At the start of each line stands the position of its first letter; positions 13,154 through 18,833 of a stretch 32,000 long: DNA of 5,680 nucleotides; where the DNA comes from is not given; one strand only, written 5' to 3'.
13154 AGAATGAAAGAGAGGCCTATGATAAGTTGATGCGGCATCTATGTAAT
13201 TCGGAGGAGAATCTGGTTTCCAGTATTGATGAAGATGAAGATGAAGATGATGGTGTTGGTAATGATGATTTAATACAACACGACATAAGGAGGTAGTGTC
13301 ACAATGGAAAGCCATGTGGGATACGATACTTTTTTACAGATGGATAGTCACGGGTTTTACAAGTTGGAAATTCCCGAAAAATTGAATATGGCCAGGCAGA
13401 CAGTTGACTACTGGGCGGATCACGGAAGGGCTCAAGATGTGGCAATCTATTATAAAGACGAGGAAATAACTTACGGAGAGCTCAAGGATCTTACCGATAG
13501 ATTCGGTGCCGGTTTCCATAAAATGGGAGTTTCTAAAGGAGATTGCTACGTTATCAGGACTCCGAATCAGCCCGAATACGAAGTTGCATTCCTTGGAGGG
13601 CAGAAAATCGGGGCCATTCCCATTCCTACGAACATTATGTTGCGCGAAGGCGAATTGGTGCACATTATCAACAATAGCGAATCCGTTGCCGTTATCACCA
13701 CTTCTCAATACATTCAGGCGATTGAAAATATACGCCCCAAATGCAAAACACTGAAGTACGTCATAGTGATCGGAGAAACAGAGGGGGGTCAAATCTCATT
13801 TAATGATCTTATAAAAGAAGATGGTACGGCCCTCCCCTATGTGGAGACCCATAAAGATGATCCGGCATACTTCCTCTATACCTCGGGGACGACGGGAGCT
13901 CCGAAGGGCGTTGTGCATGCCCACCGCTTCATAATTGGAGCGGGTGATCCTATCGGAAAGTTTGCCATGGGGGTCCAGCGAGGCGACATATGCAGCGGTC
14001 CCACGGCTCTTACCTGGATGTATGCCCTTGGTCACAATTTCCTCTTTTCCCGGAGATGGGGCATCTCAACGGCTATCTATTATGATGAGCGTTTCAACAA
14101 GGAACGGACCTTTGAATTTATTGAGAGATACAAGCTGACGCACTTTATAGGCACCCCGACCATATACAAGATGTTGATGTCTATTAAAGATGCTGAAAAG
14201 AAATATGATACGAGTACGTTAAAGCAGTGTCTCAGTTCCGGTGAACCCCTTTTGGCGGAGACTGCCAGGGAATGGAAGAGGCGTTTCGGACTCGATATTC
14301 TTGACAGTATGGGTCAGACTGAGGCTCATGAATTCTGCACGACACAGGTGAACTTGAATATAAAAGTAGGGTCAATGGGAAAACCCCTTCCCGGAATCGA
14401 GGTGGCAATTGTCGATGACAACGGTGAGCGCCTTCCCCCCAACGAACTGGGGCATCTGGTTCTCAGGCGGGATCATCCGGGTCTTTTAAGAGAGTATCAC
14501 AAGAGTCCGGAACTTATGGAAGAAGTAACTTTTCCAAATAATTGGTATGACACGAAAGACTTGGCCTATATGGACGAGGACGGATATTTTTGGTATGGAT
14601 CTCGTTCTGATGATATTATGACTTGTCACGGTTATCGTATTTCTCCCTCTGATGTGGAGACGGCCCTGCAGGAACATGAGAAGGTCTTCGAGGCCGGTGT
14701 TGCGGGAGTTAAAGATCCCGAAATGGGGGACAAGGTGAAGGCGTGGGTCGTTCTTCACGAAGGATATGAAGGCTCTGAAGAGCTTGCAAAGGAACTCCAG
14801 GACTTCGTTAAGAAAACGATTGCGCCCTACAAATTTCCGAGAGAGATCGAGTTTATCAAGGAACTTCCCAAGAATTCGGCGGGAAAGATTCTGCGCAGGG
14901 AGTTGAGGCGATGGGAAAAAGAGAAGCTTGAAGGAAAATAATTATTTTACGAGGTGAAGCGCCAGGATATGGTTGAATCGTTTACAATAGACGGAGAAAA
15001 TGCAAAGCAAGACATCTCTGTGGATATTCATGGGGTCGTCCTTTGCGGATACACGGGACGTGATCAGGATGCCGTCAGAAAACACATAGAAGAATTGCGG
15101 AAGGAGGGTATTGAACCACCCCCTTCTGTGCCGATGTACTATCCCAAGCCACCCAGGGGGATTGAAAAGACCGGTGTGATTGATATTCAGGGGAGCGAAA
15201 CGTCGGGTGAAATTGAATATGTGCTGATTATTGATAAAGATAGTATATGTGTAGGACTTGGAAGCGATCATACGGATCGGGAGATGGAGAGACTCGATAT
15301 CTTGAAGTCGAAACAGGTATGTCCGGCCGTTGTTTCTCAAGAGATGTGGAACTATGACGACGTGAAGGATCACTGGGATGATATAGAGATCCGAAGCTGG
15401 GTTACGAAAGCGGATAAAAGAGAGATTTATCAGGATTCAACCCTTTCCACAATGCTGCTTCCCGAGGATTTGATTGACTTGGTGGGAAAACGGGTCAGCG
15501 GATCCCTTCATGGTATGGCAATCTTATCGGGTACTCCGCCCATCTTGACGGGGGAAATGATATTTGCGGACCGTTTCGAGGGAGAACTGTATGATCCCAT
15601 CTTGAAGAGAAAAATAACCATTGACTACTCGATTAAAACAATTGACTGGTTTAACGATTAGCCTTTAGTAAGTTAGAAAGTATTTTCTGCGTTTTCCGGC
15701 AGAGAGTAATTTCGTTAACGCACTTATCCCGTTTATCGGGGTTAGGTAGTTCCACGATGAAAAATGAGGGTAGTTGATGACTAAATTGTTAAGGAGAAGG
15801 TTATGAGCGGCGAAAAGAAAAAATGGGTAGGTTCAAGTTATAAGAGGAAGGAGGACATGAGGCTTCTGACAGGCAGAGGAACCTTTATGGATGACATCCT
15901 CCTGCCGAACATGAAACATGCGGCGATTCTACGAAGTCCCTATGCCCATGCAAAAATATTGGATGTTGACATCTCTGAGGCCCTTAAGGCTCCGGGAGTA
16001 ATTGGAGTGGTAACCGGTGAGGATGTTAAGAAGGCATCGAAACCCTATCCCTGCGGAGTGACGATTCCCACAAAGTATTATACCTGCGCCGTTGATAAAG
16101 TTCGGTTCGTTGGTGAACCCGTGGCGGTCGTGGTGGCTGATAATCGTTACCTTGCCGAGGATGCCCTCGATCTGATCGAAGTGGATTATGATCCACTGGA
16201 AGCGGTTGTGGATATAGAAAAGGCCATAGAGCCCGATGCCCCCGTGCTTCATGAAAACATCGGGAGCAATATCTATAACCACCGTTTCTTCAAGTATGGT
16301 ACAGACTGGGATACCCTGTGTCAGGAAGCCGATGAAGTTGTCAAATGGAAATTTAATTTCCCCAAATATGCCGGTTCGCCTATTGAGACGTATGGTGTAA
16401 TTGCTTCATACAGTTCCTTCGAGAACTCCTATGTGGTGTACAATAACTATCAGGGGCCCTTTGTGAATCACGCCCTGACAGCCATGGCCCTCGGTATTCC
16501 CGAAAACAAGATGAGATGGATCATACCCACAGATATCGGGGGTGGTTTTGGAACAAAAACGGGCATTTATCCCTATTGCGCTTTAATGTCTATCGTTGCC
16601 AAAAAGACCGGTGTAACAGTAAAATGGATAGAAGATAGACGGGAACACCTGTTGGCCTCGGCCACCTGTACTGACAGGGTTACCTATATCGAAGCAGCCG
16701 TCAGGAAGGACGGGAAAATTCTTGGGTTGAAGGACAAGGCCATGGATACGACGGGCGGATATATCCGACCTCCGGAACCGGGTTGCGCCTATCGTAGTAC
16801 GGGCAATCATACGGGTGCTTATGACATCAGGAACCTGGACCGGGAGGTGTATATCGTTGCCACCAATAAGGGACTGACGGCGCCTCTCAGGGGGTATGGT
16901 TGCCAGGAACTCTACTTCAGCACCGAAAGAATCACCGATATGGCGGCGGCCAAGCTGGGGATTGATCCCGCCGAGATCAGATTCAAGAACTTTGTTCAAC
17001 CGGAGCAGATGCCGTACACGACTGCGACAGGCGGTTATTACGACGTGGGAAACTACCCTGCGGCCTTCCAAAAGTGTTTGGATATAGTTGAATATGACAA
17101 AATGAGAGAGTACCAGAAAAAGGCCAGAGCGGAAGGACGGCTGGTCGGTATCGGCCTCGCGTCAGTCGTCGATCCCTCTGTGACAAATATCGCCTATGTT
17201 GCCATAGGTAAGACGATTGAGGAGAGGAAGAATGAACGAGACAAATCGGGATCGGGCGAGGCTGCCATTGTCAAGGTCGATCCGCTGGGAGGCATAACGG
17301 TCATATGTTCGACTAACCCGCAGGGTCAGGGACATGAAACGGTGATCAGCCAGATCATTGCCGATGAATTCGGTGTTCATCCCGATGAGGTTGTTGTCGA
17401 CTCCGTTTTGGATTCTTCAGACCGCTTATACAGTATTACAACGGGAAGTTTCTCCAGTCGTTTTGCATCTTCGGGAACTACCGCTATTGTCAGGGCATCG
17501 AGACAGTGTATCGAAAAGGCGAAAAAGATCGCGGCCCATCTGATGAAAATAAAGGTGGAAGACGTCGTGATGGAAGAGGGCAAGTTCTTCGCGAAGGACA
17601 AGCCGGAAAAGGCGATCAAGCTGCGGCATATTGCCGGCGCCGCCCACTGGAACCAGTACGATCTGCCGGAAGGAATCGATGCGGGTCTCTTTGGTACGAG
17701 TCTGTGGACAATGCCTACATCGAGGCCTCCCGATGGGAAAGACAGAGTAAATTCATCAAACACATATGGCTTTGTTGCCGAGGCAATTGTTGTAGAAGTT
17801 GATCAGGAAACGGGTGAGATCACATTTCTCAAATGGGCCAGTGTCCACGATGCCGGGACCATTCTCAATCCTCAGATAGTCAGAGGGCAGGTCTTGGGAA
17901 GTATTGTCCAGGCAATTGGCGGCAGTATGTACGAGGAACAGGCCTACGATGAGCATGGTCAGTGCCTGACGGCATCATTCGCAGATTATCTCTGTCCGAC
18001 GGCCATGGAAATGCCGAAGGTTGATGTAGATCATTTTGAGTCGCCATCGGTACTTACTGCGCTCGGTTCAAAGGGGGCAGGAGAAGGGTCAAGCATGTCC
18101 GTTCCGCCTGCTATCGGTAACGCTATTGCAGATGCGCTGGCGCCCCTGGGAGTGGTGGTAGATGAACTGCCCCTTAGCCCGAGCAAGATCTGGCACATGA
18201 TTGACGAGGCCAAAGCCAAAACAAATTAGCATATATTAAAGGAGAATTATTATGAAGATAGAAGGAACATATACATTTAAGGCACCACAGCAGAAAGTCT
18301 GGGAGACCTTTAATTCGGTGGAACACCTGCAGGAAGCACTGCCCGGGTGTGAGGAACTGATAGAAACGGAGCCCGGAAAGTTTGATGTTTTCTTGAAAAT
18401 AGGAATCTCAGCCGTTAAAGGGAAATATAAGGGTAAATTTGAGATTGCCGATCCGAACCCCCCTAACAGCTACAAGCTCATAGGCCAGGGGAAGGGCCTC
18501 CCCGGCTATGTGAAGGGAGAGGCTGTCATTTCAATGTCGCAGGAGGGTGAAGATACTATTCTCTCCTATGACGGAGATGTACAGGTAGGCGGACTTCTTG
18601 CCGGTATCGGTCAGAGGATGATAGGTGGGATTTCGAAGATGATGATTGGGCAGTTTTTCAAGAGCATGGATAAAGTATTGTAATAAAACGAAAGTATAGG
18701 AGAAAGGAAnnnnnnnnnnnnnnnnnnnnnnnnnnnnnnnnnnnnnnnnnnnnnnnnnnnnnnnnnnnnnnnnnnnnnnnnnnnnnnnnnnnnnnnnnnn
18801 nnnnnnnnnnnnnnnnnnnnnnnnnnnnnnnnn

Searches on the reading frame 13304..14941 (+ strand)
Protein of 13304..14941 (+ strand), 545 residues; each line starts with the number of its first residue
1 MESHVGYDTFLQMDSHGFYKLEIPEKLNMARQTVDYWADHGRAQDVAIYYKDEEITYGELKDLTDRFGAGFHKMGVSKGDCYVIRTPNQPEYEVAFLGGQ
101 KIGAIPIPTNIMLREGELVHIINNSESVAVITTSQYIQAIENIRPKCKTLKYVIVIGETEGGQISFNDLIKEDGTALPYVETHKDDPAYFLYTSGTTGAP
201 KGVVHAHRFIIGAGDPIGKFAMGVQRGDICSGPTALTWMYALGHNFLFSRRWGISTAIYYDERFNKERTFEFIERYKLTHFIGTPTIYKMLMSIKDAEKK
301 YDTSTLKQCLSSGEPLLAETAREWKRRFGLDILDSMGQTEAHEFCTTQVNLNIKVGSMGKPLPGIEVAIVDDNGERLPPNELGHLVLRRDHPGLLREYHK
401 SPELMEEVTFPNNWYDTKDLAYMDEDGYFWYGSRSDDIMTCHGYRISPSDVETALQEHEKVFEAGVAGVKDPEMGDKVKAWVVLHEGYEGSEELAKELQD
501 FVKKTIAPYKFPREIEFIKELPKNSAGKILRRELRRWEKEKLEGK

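Call 6: search_protein_families(library=pfam, proteins=[window:13304-14941:+])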
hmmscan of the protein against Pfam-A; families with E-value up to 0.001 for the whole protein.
window:13304-14941:+ (545 aa): 2 families
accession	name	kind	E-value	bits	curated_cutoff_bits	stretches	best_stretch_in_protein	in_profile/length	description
PF00501.34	AMP-binding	-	4.3e-74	250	29.9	1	42-398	8-383/384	AMP-binding enzyme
PF13193.12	AMP-binding_C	-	8.3e-19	68.7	24.5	1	451-528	2-76/76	AMP-binding enzyme C-terminal domain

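Call 108: search_protein_families(library=ncbifam, proteins=[window:13304-14941:+], max_evalue=1e-20)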
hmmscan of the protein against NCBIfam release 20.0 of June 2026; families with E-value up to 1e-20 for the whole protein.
window:13304-14941:+ (545 aa): 84 families (the best 25 are shown)
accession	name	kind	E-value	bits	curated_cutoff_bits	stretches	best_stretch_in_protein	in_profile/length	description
NF003313.0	PRK04319.1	equivalog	1.8e-117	393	729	1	21-544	37-567/574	acetate--CoA ligase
NF047394.1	AcylCoAsynMbcS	equivalog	9e-117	390.8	850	1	21-542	6-524/525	acyl-CoA synthetase MbcS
NF004837.0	PRK06187.1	subfamily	1.9e-100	336.6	476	1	42-540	21-524/531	long-chain-fatty-acid--CoA ligase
TIGR02262.1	benz_CoA_lig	subfamily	4.1e-100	335.9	375.25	1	26-535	2-506/508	benzoate-CoA ligase family protein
TIGR02188.1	Ac_CoA_lig_AcsA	equivalog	3.4e-79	266.8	724.95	1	7-537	36-604/629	acetate--CoA ligase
NF001208.0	PRK00174.1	subfamily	1.3e-78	265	657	1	7-539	57-621/649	acetate--CoA ligase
NF006182.0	PRK08316.1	subfamily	3.3e-76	256.8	663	1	44-537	26-516/523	fatty acyl-CoA synthetase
NF053567.1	HBDA_AROS1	equivalog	2.1e-73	247.5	1000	1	28-537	13-518/523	3-hydroxybenzoate--CoA ligase HbdA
NF006181.0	PRK08314.1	subfamily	6.1e-73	245.9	705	1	161-542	181-558/563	long-chain-fatty-acid--CoA ligase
NF005676.0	PRK07470.1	equivalog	1.3e-69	235.2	774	1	42-536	33-527/544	acyl-CoA synthetase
NF005220.0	PRK06710.1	equivalog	2.4e-68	230.6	1116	1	44-543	39-558/563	long-chain-fatty-acid--CoA ligase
NF005702.0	PRK07514.1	subfamily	5.7e-67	226.2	558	1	46-537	20-499/506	malonyl-CoA synthase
NF004808.0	PRK06155.1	equivalog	3.1e-66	223.8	722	1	45-536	37-520/542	ATP-dependent acyl-CoA ligase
NF005857.1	PRK07786.1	exception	7e-65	219.5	733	1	44-536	24-510/513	fatty-acid--CoA ligase FadD5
NF004229.0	PRK05677.1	subfamily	1.9e-64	218.1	879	1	167-543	188-560/563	long-chain-fatty-acid--CoA ligase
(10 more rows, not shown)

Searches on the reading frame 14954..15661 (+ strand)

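Call 6: search_protein_families(library=pfam, proteins=[window:14954-15661:+])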
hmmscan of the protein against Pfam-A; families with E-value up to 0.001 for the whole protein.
window:14954-15661:+ (235 aa): 1 family
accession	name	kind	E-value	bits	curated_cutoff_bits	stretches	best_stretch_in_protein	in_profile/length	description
PF11010.13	DUF2848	-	1.2e-61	208.2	23.4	1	32-225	2-194/194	Protein of unknown function (DUF2848)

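Call 108: search_protein_families(library=ncbifam, proteins=[window:14954-15661:+], max_evalue=1e-20)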
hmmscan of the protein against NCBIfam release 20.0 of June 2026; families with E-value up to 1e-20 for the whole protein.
window:14954-15661:+ (235 aa): 0 families

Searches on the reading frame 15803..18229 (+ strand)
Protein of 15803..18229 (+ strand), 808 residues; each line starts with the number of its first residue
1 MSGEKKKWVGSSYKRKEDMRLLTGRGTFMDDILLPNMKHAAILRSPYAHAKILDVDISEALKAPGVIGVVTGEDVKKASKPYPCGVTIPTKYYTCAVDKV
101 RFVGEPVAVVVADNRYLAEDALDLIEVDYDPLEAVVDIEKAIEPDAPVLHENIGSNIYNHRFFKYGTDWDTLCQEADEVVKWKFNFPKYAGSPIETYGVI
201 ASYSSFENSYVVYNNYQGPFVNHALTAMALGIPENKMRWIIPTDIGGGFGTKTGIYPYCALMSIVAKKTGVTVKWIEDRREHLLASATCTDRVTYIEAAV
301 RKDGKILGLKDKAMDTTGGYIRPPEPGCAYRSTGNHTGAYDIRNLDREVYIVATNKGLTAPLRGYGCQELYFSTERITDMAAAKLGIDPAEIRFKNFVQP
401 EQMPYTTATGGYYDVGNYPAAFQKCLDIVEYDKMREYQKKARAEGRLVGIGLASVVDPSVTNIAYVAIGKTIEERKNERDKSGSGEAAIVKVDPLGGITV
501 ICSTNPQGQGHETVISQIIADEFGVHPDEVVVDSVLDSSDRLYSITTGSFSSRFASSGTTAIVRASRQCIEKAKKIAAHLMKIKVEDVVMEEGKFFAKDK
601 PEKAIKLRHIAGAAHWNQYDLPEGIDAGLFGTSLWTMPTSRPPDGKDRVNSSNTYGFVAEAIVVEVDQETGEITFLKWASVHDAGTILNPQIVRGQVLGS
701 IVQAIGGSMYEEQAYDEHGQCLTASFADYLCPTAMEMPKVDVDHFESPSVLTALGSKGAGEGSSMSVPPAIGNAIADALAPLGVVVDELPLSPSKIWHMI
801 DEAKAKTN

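Call 6: search_protein_families(library=pfam, proteins=[window:15803-18229:+])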
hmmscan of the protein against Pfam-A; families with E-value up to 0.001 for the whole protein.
window:15803-18229:+ (808 aa): 3 families
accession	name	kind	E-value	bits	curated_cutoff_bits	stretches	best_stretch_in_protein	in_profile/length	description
PF20256.3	MoCoBD_2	-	2e-71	241.3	27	1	424-738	1-283/283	Molybdopterin cofactor-binding domain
PF02738.23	MoCoBD_1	-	6.4e-60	202.7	27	1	150-397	2-244/244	Molybdopterin cofactor-binding domain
PF01315.27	Ald_Xan_dh_C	-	3.7e-30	104.9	31.3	1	23-132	1-109/110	Aldehyde oxidase and xanthine dehydrogenase, a/b hammerhead domain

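Call 108: search_protein_families(library=ncbifam, proteins=[window:15803-18229:+], max_evalue=1e-20)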
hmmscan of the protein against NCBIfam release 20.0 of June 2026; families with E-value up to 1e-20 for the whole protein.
window:15803-18229:+ (808 aa): 13 families
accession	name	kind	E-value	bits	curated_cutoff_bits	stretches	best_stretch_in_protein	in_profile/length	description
NF040766.1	CODH_aero_grp5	exception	1.1e-158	529.8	950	1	6-799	2-784/785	aerobic carbon-monoxide dehydrogenase large subunit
TIGR02416.1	CO_dehy_Mo_lg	equivalog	4.8e-154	514.4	991.15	1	17-798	1-769/770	aerobic carbon-monoxide dehydrogenase large subunit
NF041018.1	glyceraldDH_alpha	equivalog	6.6e-152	507.5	790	1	8-797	2-741/741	glyceraldehyde dehydrogenase subunit alpha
TIGR03194.1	4hydrxCoA_A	equivalog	1.3e-113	380.9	994.55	1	22-799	10-745/746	4-hydroxybenzoyl-CoA reductase subunit alpha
NF043082.1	XdhA_XDHase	equivalog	9.5e-110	367.9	780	1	9-803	1-755/758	xanthine dehydrogenase subunit XdhA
NF007426.0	PRK09970.1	equivalog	1.4e-102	344.1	916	1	6-801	3-756/761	xanthine dehydrogenase molybdenum-binding subunit XdhA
TIGR03196.1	pucD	equivalog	8.2e-89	298.9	783.65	1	17-796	11-754/763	xanthine dehydrogenase subunit D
NF045668.1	pterin_aldehy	equivalog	5.4e-68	229.9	1100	1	4-456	170-620/905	molybdopterin-dependent aldehyde oxidoreductase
TIGR03311.1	Se_dep_XDH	equivalog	1.4e-60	205.3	830.45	1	4-403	157-546/848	selenium-dependent xanthine dehydrogenase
TIGR02965.1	xanthine_xdhB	equivalog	2.2e-55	188.2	849.5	1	12-782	4-732/758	xanthine dehydrogenase molybdopterin binding subunit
NF041671.1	peri_hyde_PaoC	equivalog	1.8e-50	172.1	1180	1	5-611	14-564/735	aldehyde oxidoreductase molybdenum-binding subunit PaoC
TIGR03313.1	Se_sel_red_Mo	hypoth_equivalog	7.4e-46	156.3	1101.9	1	170-799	365-948/951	molybdopterin-dependent oxidoreductase Mo/Fe-S-binding subunit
TIGR02969.1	mam_aldehyde_ox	subfamily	3.5e-31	107.6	1912.3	1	20-470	587-1017/1330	aldehyde oxidase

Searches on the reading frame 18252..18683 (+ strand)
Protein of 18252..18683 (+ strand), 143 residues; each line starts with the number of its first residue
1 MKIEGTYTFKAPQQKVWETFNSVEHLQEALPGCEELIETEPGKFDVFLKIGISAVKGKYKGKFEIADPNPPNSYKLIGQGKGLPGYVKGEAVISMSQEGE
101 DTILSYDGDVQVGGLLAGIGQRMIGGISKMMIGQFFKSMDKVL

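Call 90: search_protein_families(library=pfam, proteins=[window:18252-18683:+], max_evalue=0.01)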
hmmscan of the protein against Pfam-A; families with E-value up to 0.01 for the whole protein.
window:18252-18683:+ (143 aa): 3 families
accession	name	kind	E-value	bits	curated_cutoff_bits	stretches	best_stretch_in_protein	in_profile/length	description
PF06240.19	COXG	-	2.5e-25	89.3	22.2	1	5-141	1-137/140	Carbon monoxide dehydrogenase subunit G (CoxG)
PF10604.15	Polyketide_cyc2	-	0.001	19.8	27.4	1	2-126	3-128/142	Polyketide cyclase / dehydrase and lipid transport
PF03364.25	Polyketide_cyc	-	0.0068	17.1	23.4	1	10-74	2-63/126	Polyketide cyclase / dehydrase and lipid transport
